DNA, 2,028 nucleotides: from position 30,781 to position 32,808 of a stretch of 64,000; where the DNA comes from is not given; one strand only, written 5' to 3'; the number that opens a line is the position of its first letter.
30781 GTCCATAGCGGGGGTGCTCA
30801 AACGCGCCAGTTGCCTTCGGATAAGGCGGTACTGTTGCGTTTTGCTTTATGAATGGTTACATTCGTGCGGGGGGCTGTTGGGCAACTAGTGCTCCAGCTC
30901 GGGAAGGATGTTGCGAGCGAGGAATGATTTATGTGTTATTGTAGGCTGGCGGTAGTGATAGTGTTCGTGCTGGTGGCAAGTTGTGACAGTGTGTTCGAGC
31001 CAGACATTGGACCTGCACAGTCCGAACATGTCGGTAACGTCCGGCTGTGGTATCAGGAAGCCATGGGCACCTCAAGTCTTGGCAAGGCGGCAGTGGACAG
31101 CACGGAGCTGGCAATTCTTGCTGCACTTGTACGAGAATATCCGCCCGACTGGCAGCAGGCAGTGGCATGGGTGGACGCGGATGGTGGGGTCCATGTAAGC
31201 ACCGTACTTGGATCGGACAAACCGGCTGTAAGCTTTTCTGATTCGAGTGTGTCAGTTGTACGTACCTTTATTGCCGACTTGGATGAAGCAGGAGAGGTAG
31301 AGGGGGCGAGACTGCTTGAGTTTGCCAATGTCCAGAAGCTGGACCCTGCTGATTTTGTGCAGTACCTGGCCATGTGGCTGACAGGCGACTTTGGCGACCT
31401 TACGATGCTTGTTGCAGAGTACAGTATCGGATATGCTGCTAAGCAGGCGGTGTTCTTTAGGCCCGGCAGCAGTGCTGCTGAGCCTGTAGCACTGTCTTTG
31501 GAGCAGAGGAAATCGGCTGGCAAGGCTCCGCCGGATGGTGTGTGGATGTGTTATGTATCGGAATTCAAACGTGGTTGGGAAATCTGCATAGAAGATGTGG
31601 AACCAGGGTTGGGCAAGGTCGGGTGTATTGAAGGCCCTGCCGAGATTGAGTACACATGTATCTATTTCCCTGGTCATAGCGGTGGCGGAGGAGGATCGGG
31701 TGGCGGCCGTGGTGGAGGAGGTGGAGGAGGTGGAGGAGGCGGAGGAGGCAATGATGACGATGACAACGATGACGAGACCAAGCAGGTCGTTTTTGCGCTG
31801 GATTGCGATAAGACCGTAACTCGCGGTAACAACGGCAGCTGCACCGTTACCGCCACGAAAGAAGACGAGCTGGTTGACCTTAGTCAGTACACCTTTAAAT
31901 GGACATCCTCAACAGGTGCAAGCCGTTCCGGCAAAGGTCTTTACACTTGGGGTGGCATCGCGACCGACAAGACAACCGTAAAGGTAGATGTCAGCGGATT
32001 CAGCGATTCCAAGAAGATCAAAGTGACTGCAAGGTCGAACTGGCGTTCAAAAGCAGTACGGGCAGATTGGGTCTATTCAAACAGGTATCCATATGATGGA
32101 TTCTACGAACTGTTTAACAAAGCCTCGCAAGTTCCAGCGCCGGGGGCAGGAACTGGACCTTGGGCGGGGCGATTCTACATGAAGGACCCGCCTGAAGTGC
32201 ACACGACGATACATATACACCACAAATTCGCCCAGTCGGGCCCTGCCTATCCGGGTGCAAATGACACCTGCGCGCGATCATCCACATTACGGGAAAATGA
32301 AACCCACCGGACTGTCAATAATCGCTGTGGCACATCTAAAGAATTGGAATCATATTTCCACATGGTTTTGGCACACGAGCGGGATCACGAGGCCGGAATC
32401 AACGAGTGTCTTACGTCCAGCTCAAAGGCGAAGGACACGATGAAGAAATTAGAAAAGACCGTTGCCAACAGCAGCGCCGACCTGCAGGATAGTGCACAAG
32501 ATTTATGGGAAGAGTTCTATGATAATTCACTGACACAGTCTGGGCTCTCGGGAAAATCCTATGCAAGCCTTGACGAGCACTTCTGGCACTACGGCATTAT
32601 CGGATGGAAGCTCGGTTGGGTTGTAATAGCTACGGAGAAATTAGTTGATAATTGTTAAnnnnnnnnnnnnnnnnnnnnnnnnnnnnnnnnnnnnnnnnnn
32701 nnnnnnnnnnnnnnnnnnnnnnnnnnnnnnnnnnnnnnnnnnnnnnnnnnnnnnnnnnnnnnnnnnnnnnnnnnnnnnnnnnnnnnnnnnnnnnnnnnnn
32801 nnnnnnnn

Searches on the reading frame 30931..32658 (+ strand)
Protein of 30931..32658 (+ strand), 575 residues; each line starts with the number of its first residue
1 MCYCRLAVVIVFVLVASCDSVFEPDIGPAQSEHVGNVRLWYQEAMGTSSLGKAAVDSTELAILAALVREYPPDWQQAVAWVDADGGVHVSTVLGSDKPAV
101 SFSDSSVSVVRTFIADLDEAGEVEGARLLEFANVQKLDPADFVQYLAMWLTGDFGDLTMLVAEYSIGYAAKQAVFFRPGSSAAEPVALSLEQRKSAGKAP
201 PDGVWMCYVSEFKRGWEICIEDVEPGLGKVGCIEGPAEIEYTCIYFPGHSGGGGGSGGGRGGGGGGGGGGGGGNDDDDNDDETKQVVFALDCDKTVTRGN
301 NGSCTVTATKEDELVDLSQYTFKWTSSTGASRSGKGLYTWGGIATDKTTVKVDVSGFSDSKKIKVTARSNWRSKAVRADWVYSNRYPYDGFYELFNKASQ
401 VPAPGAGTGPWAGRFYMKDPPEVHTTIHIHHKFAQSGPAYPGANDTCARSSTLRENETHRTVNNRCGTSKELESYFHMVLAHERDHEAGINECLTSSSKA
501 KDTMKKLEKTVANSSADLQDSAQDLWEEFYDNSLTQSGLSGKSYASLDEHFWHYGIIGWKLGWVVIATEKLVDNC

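Call 8: search_protein_families(library=pfam, proteins=[window:30931-32658:+], max_evalue=1)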
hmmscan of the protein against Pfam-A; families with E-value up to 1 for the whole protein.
window:30931-32658:+ (575 aa): 2 families
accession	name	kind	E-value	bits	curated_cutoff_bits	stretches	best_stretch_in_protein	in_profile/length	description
PF09565.16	RE_NgoFVII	-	0.2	11.4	23.8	1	416-483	86-152/162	NgoFVII restriction endonuclease N-terminal PLD domain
PF25244.1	PML_C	-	0.24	12.1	27.1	1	475-514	29-68/75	PML, C-terminal domain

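Call 15: find_homologous_proteins(query=window:30931-32658:+, max_evalue=0.001)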
Query window:30931-32658:+ (575 aa): 1 proteins with E <= 0.001 among 8000 candidates.
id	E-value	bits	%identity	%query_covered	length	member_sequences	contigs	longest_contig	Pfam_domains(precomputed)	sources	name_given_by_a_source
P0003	1.6e-121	425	95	34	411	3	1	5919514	PF14236.13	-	-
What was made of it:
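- Tried and rejected: Swamped by its poly-Gly linker (call 15).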

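Call 58: search_protein_families(library=ncbifam, proteins=[window:30931-32658:+], max_evalue=0.01)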
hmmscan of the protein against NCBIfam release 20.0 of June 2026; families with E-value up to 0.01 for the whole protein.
window:30931-32658:+ (575 aa): 0 families
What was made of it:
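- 30931..32658 (+): Full-length lipoprotein-like gene (575 aa). It has a signal peptide with a lipobox (LVAS|C), an N-terminal domain, a poly-Gly/Asp linker, an Ig-like segment and a C-terminal ~192-aa 'CT' domain (from 32080) carrying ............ No Pfam or NCBIfam family (calls 8, 58).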

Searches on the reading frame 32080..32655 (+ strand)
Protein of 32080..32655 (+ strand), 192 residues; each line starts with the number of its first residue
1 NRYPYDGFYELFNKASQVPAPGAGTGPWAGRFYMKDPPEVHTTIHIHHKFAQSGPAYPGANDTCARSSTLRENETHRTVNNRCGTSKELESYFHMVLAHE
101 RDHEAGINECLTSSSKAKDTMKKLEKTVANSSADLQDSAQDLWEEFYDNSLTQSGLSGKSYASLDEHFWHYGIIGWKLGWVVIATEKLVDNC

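Call 16: find_homologous_proteins(query=window:32080-32655:+, max_evalue=0.01)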
Query window:32080-32655:+: 89 candidates shared short words with the query, none scored E <= 0.01.
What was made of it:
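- Tried and rejected: Found nothing (call 16).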

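Call 41: search_solved_structures(query=A4, max_evalue=10, show_alignments=2)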
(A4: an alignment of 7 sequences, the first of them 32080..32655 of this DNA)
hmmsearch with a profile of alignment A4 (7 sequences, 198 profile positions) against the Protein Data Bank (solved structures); distinct sequences matched with E-value up to 10: 3.
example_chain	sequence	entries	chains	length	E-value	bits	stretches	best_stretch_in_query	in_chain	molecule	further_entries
4l2b_A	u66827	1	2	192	0.26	13.9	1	126-170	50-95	Superoxide dismutase [Fe]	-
3lio_A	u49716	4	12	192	0.33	13.6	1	126-170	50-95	iron superoxide dismutase | Superoxide dismutase [Fe]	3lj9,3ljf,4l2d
4l2a_A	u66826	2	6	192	0.69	12.5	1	126-170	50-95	Superoxide dismutase [Fe]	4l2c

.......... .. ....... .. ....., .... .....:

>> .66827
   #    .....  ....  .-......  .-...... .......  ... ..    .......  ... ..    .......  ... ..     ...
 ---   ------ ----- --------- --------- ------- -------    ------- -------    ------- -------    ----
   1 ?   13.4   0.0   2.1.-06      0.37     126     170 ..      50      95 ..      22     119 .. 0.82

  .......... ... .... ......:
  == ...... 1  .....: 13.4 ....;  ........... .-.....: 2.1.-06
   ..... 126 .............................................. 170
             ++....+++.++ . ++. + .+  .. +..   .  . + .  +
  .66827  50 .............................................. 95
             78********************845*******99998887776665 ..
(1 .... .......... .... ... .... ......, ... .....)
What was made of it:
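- On Toxin-immunity / polymorphic toxin locus with orphan modules: No PDB sequence match (call 41).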

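Call 59: search_protein_families(library=pfam, alignment_id=A4, max_evalue=1)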
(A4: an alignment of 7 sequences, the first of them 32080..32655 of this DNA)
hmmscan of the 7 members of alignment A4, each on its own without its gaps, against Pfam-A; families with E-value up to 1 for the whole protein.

A. member 1, window:32080-32655:+ (192 aa): 4 families
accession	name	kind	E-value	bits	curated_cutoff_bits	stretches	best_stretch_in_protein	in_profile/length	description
PF09565.16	RE_NgoFVII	-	0.028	14.2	23.8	1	32-100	82-152/162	NgoFVII restriction endonuclease N-terminal PLD domain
PF25244.1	PML_C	-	0.053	14.2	27.1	1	92-132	29-69/75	PML, C-terminal domain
PF05388.16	Carbpep_Y_N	-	0.09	13.5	25.8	1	108-146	49-87/127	Carboxypeptidase Y pro-peptide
PF14477.11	Mso1_C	-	0.49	11.7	20.5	0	9-26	8-25/46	Mso1, membrane-polarising domain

B. families by the number of members that match (of 7 scanned): 4 families
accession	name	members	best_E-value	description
PF09565.16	RE_NgoFVII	1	0.028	NgoFVII restriction endonuclease N-terminal PLD domain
PF25244.1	PML_C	1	0.053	PML, C-terminal domain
PF05388.16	Carbpep_Y_N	1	0.09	Carboxypeptidase Y pro-peptide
PF14477.11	Mso1_C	1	0.49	Mso1, membrane-polarising domain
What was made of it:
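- On Zincin (HExxH) metallopeptidase, for the CT domain: No Pfam or PDB sequence hit (calls 41, 59).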

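Call 62: predict_structure(protein=window:32080-32655:+)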
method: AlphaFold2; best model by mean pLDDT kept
length: 192 residues; sequences in the alignment: 1
mean_pLDDT: 34.9   pTM: 0.31
mean pLDDT of the five models: 34.9, 33.2, 33.1, 32.6, 28.9
residues with pLDDT >= 90: 0; 70-90: 0; 50-70: 5; < 50: 187
segments of 3 or more residues with pLDDT < 50: 1-108, 116-192
pLDDT, mean of each block of 10 residues (from residue 1): 31 31 29 27 28 29 28 29 33 34 40 48 45 38 39 34 34 42 42 41
secondary structure, 60 per line:
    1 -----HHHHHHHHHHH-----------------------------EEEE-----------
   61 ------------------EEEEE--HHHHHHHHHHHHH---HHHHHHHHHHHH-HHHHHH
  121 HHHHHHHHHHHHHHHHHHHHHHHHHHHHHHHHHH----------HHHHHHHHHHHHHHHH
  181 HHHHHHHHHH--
elements in order: H6-16 E46-49 E79-83 H86-98 H102-113 H115-154 H165-190
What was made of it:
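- On Zincin (HExxH) metallopeptidase, for the CT domain: The single-sequence AF2 model is unusable at pLDDT 35 (call 62).
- No binding, inhibition or expression data exist, and the CT domain could not be modelled (pLDDT 35, call 62).
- Tried and rejected: The single-sequence model is unusable at pLDDT 35 (call 62).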
